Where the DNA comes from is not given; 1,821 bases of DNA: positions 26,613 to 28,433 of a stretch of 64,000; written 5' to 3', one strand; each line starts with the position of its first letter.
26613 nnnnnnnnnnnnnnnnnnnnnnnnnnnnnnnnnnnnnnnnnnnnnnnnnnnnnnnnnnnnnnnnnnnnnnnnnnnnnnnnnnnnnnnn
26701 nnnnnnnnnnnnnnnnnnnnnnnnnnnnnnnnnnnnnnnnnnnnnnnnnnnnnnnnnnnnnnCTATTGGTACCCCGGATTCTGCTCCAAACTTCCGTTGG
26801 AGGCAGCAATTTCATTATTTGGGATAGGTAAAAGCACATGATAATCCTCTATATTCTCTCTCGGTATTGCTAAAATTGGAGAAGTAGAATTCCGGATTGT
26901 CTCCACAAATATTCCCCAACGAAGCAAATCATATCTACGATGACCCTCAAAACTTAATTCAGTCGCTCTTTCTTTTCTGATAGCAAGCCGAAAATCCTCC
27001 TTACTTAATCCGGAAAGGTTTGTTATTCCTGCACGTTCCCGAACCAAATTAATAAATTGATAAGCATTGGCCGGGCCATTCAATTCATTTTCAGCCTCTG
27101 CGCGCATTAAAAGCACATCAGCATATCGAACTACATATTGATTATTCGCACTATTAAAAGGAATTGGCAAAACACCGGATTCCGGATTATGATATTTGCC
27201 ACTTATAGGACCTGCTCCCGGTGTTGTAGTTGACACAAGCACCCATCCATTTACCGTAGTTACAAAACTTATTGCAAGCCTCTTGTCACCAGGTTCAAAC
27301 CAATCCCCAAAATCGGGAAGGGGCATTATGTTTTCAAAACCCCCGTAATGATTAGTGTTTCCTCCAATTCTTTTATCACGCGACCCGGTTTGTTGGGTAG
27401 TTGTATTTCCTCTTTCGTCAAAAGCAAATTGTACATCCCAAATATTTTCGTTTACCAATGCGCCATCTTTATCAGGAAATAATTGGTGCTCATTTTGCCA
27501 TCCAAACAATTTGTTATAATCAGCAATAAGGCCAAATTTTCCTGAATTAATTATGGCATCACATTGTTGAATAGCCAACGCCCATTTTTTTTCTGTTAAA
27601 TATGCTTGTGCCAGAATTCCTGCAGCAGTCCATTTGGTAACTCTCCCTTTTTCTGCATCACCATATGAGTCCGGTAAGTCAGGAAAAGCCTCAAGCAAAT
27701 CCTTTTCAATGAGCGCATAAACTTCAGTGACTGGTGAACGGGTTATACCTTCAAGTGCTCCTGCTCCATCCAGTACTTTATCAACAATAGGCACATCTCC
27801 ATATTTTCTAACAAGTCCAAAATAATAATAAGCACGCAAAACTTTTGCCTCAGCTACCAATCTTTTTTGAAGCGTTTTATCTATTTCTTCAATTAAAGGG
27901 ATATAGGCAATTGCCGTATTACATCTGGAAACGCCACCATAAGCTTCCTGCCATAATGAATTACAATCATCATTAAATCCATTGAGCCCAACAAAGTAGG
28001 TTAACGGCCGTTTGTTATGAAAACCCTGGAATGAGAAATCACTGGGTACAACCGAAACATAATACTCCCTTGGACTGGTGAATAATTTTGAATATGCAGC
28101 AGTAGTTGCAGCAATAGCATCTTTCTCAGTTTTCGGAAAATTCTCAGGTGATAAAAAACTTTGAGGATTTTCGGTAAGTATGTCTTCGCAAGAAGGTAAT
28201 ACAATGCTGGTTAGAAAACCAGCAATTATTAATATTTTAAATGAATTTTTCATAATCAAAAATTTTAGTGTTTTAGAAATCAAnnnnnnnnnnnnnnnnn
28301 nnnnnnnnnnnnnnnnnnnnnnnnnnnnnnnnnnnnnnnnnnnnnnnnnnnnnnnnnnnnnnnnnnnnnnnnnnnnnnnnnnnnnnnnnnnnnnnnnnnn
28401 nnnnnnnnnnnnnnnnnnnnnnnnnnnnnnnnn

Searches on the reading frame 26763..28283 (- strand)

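Call 6: search_protein_families(library=pfam, proteins=[window:26763-28283:-], max_evalue=0.00001)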
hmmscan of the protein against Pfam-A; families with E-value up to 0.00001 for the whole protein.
window:26763-28283:- (506 aa): 2 families
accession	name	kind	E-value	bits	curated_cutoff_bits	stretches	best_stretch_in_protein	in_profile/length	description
PF07980.17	SusD_RagB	-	1e-35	124.3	23.1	1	312-505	36-297/297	SusD family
PF14322.12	SusD-like_3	-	2.6e-23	83.7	27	1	104-229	71-191/191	Starch-binding associating with outer membrane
